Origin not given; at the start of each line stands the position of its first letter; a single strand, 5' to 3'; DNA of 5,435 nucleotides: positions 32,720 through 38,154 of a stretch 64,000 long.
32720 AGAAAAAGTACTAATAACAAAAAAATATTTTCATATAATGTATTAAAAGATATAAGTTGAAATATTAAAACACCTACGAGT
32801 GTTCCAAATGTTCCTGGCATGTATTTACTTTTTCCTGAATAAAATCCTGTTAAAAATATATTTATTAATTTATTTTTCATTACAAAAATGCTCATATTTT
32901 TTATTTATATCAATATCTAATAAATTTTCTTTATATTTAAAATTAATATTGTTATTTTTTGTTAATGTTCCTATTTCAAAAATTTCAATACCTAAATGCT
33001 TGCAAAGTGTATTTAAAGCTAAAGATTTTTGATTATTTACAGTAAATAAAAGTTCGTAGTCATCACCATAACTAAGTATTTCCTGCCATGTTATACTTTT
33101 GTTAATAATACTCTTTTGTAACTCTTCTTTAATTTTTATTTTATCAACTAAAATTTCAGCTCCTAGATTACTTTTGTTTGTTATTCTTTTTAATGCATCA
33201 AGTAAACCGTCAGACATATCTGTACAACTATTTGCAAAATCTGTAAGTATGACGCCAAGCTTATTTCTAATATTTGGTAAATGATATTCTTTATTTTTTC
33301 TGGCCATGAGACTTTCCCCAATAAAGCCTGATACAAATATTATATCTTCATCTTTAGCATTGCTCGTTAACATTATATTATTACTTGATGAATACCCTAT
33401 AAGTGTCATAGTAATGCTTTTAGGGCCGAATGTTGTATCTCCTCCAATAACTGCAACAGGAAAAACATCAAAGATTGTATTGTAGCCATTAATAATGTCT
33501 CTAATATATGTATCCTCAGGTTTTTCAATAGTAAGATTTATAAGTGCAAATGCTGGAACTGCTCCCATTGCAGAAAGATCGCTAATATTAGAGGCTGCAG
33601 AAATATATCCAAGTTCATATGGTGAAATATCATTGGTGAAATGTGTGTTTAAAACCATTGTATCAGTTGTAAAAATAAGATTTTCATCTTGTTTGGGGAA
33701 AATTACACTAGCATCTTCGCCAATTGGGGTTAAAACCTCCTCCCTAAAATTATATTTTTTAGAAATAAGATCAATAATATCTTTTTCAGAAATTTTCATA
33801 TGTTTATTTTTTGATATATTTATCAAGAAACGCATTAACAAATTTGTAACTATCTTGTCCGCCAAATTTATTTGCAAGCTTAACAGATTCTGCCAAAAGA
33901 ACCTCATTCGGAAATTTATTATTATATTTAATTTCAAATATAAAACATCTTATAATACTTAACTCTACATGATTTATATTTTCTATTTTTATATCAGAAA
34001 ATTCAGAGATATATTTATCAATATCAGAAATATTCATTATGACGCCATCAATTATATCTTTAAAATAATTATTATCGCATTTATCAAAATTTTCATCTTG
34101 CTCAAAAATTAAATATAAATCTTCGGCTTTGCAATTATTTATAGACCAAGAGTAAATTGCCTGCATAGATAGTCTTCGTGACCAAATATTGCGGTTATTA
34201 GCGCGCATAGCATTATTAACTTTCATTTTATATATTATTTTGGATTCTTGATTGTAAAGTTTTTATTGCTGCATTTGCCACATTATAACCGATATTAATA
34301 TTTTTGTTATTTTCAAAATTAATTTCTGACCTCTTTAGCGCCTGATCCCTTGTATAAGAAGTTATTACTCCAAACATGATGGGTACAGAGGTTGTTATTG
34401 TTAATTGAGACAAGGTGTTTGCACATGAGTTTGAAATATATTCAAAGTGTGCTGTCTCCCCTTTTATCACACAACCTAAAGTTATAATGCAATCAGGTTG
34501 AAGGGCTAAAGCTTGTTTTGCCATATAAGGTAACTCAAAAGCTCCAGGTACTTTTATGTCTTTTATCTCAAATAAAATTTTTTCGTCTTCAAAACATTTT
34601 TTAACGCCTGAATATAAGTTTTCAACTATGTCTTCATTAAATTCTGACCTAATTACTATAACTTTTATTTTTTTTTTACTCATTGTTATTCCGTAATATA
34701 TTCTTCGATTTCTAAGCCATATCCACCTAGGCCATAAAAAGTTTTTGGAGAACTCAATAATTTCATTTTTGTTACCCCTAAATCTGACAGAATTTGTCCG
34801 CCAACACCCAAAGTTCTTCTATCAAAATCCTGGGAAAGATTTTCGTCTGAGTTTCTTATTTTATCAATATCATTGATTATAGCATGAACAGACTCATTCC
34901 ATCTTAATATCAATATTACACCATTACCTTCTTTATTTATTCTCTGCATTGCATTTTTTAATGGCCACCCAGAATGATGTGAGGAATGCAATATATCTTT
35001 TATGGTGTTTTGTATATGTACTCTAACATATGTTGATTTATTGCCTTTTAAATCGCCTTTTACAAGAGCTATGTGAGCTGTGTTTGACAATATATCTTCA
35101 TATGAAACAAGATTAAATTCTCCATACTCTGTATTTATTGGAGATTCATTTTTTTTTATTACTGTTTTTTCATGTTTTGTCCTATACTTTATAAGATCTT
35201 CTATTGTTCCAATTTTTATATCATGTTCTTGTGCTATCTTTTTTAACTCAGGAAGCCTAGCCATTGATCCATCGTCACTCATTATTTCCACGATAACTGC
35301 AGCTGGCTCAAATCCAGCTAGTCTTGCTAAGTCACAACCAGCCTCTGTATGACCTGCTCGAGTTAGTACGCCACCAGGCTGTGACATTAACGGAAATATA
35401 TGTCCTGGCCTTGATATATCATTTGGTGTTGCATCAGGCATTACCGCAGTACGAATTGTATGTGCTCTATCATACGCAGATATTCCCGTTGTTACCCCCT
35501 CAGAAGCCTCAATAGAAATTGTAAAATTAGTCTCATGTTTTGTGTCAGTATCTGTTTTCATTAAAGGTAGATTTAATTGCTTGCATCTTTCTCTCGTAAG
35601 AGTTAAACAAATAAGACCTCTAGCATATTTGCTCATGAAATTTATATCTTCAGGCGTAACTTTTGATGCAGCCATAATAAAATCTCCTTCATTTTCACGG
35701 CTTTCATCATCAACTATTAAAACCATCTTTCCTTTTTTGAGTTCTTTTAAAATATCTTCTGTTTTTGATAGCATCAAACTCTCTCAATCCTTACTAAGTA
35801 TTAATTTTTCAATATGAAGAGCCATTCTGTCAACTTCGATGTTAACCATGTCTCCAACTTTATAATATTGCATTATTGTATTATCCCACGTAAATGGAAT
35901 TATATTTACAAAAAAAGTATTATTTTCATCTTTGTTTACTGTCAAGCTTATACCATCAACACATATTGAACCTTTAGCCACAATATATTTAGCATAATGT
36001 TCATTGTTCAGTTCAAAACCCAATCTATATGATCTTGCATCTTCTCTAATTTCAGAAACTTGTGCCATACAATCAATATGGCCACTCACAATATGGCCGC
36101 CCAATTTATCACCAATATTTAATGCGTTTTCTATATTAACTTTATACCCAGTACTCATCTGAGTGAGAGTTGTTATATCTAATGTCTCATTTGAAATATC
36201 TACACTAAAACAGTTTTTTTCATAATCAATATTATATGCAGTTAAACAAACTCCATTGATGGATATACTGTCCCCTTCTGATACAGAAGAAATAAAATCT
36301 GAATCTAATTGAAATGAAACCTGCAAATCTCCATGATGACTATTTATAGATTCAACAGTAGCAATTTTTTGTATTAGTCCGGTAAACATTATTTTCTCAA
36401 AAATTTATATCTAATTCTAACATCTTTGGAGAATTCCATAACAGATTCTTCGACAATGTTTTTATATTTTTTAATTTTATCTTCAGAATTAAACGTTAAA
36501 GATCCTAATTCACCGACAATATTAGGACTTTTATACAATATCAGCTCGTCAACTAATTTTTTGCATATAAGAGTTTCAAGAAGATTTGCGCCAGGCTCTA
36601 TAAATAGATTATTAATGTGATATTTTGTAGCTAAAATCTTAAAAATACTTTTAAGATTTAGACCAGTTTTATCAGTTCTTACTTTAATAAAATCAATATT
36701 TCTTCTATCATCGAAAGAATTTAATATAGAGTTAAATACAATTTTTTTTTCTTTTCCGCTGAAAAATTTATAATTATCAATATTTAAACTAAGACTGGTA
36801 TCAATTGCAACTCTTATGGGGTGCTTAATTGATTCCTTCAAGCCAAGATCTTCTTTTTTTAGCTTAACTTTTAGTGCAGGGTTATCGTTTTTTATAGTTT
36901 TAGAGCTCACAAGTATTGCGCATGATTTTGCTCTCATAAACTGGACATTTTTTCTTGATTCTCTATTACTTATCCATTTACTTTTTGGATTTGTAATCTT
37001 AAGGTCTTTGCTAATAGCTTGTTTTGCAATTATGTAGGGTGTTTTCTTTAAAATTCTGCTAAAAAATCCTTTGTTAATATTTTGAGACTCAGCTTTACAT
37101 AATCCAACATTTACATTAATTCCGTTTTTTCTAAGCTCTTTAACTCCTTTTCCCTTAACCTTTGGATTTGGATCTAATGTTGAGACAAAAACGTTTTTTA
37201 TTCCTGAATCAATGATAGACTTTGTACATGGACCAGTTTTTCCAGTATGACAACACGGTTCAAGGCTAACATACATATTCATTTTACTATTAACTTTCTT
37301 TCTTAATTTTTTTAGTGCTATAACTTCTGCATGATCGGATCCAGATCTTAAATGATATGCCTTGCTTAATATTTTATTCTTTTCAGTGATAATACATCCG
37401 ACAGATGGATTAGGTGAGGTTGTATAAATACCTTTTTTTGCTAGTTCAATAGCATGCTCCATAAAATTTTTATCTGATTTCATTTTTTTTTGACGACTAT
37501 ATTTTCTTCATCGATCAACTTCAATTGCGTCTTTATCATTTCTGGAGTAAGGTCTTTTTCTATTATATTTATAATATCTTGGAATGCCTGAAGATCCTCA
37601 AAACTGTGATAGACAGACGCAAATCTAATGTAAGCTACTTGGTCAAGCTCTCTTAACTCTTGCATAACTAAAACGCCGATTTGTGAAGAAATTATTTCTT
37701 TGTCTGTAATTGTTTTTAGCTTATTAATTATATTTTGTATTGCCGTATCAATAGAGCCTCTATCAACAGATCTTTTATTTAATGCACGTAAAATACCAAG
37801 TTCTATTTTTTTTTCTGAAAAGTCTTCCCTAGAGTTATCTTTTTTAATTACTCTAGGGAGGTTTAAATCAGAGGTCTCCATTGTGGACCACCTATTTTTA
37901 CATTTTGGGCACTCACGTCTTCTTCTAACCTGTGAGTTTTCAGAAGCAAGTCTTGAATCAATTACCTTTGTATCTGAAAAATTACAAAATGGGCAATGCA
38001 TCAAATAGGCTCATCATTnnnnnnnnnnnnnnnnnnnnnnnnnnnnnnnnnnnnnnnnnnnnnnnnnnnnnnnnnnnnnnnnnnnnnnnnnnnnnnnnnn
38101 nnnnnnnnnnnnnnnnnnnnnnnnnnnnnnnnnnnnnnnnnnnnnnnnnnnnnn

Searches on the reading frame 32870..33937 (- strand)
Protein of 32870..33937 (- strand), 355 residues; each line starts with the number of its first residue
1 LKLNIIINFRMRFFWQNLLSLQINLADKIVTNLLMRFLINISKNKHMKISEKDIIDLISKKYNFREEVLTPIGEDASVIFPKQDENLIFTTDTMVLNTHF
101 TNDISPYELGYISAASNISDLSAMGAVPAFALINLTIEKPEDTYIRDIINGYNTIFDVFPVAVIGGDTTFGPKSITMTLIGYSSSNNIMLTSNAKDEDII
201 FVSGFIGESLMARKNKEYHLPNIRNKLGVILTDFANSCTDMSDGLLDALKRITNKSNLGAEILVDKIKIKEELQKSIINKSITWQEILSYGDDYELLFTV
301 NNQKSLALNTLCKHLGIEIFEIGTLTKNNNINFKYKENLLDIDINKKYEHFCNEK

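Call 53: search_protein_families(library=pfam, proteins=[window:32870-33937:-], max_evalue=1e-8)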
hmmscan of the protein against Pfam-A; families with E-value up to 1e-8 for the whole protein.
window:32870-33937:- (355 aa): 2 families
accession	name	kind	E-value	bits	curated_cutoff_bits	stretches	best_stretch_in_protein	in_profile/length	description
PF00586.29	AIRS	-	8.5e-23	81.4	24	1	73-181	1-110/112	AIR synthase related protein, N-terminal domain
PF02769.27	AIRS_C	-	2.3e-10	41.3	23.1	1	235-335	61-155/156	AIR synthase related protein, C-terminal domain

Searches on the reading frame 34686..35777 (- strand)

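Call 53: search_protein_families(library=pfam, proteins=[window:34686-35777:-], max_evalue=1e-8)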
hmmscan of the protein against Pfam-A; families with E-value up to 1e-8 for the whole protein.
window:34686-35777:- (363 aa): 2 families
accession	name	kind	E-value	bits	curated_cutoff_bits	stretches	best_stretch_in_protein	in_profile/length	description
PF00926.24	DHBP_synthase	-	2.9e-85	285.1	26.4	1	7-198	1-191/191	3,4-dihydroxy-2-butanone 4-phosphate synthase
PF00925.25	GTP_cyclohydro2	-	9e-40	136.4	23.3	1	210-361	4-164/165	GTP cyclohydrolase II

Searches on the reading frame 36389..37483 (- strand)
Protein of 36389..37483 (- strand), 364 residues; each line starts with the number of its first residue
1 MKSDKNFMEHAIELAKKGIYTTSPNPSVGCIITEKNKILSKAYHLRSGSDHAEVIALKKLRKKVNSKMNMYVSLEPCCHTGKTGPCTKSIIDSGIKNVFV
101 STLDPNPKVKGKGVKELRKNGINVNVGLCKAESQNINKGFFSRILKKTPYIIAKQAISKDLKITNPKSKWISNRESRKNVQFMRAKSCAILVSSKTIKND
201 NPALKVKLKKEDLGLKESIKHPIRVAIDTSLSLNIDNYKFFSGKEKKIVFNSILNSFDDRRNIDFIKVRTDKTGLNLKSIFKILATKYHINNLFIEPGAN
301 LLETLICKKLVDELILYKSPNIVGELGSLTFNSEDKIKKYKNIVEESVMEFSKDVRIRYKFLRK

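Call 35: search_protein_families(library=ncbifam, proteins=[window:36389-37483:-], max_evalue=1e-10)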
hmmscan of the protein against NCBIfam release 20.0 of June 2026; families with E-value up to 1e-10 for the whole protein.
window:36389-37483:- (364 aa): 4 families
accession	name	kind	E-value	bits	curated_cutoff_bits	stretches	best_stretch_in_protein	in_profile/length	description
TIGR00326.1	eubact_ribD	equivalog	1.5e-84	284.2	156.35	1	8-354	1-339/343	bifunctional diaminohydroxyphosphoribosylaminopyrimidine deaminase/5-amino-6-(5-phosphoribosylamino)uracil reductase RibD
NF008052.0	PRK10786.1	equivalog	1.6e-72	244.2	500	1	3-356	2-361/367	bifunctional diaminohydroxyphosphoribosylaminopyrimidine deaminase/5-amino-6-(5-phosphoribosylamino)uracil reductase RibD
TIGR00227.1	ribD_Cterm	domain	2.6e-32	112.1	150.15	1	148-353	2-208/216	riboflavin-specific deaminase C-terminal domain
TIGR01508.1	rib_reduct_arch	equivalog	3.6e-22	78.6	186.45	1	149-339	1-186/210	2,5-diamino-6-(ribosylamino)-4(3H)-pyrimidinone 5'-phosphate reductase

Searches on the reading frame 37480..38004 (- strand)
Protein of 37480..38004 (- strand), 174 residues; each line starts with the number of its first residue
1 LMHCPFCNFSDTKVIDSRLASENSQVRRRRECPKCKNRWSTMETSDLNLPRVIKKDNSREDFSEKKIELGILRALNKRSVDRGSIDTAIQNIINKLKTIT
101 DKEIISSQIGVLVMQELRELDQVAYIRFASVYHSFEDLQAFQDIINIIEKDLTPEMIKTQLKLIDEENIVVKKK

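Call 35: search_protein_families(library=ncbifam, proteins=[window:37480-38004:-], max_evalue=1e-10)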
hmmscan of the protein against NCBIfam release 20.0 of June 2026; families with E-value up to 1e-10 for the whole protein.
window:37480-38004:- (174 aa): 1 family
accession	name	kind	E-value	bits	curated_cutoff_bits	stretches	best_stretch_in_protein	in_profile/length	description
TIGR00244.1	TIGR00244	equivalog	2.9e-52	176.6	124.65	1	2-146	1-145/147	transcriptional regulator NrdR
